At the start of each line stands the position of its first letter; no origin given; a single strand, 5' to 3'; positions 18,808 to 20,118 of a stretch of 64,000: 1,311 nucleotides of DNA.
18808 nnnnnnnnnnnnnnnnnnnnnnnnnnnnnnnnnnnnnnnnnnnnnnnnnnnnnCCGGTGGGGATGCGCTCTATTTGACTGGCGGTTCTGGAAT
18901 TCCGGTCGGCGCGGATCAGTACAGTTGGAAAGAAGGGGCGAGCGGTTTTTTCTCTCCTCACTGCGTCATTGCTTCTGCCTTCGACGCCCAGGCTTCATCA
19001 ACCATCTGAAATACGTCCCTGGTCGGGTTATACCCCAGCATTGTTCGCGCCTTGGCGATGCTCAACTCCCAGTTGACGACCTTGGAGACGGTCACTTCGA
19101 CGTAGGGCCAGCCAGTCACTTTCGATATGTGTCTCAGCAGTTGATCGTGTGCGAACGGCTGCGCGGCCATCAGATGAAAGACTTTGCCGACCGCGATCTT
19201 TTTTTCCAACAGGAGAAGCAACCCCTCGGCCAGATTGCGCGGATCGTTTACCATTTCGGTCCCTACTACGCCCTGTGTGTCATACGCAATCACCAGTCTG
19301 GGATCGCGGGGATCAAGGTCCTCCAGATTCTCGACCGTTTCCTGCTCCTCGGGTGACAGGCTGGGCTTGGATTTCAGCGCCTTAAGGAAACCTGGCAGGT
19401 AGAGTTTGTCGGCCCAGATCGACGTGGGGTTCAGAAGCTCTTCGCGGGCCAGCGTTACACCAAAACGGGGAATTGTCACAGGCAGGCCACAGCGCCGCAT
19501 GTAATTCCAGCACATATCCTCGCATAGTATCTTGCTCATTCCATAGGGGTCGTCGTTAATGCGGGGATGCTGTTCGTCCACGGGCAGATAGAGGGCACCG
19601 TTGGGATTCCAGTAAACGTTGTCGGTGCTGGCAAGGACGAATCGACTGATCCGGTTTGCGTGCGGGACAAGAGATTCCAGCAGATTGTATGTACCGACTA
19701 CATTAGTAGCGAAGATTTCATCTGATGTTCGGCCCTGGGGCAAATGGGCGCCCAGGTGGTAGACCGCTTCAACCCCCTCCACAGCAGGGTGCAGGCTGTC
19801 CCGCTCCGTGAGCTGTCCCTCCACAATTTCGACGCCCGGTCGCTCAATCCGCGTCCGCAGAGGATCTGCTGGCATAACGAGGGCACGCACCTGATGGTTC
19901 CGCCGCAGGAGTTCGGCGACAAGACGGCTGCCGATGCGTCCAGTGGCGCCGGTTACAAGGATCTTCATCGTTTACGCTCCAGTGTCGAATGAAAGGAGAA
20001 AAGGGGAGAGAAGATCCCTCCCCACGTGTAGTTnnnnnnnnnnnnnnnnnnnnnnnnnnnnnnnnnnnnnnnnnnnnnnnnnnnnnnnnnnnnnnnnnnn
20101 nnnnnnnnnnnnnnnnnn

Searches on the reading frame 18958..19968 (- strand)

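Call 66: search_protein_families(library=pfam, proteins=[window:18958-19968:-], max_evalue=0.1)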
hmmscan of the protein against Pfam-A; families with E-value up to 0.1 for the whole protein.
window:18958-19968:- (336 aa): 10 families
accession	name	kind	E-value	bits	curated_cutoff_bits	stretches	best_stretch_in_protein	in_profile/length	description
PF01370.27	Epimerase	-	1.5e-26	93.7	20.9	1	3-169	1-169/240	NAD dependent epimerase/dehydratase family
PF16363.11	GDP_Man_Dehyd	-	9.8e-23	81.6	27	1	4-166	1-177/332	GDP-mannose 4,6 dehydratase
PF07993.18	NAD_binding_4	-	2.9e-17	63.1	20.1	2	62-201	85-232/258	Male sterility protein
PF13460.12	NAD_binding_10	-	1.8e-16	61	27.2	1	7-126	1-109/184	NAD(P)H-binding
PF05368.20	NmrA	-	2.1e-14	54.3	27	1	2-72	4-76/298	NmrA-like family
PF01073.25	3Beta_HSD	-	1e-13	51.4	22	1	4-152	1-156/280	3-beta hydroxysteroid dehydrogenase/isomerase family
PF02719.21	Polysacc_synt_2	-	6.3e-09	35.9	20.2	1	3-118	1-131/293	Polysaccharide biosynthesis protein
PF04321.23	RmlD_sub_bind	-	6.5e-08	32.4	27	1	1-159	1-142/287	RmlD substrate binding domain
PF00106.31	adh_short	-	0.013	15.5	26.6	0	3-68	3-73/195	short chain dehydrogenase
PF01113.26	DapB_N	-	0.02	15.4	25.6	1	1-28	1-29/124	Dihydrodipicolinate reductase, N-terminus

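Call 77: search_protein_families(library=ncbifam, proteins=[window:18958-19968:-], max_evalue=0.00001)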
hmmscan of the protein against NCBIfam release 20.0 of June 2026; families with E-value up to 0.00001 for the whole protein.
window:18958-19968:- (336 aa): 17 families
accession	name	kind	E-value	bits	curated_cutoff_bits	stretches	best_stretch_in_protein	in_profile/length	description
TIGR04180.1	EDH_00030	hypoth_equivalog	3.7e-24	85.3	475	1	3-168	1-171/297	NAD-dependent 4,6-dehydratase LegB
TIGR03466.1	HpnA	hypoth_equivalog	1.5e-21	76.6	367.65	1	1-166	1-164/327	hopanoid-associated sugar epimerase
NF052578.1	StrlDmthSdmBMthl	equivalog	2.3e-18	67.1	600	1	1-125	1-124/328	sterol demethylase protein SdmB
NF042422.1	oxyalk_red_OleD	equivalog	5.9e-18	65.3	580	1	1-121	1-116/329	2-alkyl-3-oxoalkanoate reductase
TIGR01179.1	galE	equivalog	5.4e-16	58.3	262.3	1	2-166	1-170/332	UDP-glucose 4-epimerase GalE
TIGR01746.1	Thioester-redct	subfamily_domain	2.8e-15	56.4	213.35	1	2-175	1-198/371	thioester reductase domain-containing protein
TIGR01181.1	dTDP_gluc_dehyt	equivalog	1.3e-14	54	365.1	1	2-168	1-177/321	dTDP-glucose 4,6-dehydratase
NF042423.1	oxyalk_red_Shew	equivalog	1.4e-13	50.7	580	1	2-153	10-156/331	2-alkyl-3-oxoalkanoate reductase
NF043036.1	ErythonDh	equivalog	3.3e-13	49.5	325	1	1-159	1-166/321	D-erythronate dehydrogenase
NF041293.1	G6PDh_Azf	equivalog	6.8e-10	38.8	400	1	3-118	5-118/252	NAD-dependent glucose-6-phosphate dehydrogenase Azf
TIGR02622.1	CDP_4_6_dhtase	equivalog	6.2e-09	35.4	278.45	1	2-157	6-169/352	CDP-glucose 4,6-dehydratase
NF005539.0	PRK07201.1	equivalog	2.4e-08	33.2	549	0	1-98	1-110/657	SDR family oxidoreductase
NF050030.1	thlkprotThyD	equivalog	9.9e-08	31.5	400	1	1-119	1-127/305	thylakoid membrane protein ThyD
TIGR03589.1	PseB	equivalog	6.8e-07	28.5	407.75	1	2-118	6-128/324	UDP-N-acetylglucosamine 4,6-dehydratase (inverting)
NF058621.1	DiazavRedAvaA7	equivalog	2.9e-06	27.1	400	1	1-76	1-75/304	3-diazoavenalumate denitrifying reductase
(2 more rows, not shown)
